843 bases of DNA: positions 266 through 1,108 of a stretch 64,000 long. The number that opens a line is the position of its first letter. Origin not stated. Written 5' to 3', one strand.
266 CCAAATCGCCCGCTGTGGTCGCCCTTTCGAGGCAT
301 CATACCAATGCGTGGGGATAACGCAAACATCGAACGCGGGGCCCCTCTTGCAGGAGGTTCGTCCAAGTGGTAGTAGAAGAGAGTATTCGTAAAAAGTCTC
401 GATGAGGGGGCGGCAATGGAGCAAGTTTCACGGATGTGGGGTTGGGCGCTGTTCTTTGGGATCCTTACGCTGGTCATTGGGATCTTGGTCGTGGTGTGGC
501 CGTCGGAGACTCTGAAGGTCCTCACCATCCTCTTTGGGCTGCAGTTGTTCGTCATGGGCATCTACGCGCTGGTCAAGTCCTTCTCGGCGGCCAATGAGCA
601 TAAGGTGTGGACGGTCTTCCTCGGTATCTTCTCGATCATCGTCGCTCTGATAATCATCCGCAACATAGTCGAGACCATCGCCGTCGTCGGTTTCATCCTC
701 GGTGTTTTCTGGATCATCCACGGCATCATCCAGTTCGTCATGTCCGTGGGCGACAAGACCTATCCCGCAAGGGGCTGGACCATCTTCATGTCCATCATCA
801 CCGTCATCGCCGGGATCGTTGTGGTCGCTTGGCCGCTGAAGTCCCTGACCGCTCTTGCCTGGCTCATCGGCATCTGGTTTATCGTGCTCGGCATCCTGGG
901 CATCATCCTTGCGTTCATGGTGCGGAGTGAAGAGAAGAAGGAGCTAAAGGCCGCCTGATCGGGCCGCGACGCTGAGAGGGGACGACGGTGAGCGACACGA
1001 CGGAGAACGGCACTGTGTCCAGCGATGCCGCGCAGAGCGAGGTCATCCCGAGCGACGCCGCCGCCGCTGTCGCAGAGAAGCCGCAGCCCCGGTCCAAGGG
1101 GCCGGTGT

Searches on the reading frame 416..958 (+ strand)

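Call 13: search_protein_families(library=pfam, proteins=[window:416-958:+], max_evalue=0.001)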
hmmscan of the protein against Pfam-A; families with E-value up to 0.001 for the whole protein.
window:416-958:+ (180 aa): 1 family
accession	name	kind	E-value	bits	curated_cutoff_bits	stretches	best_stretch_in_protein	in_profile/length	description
PF03729.18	DUF308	-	2.8e-29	101.6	25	3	14-81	2-72/73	Short repeat of unknown function (DUF308)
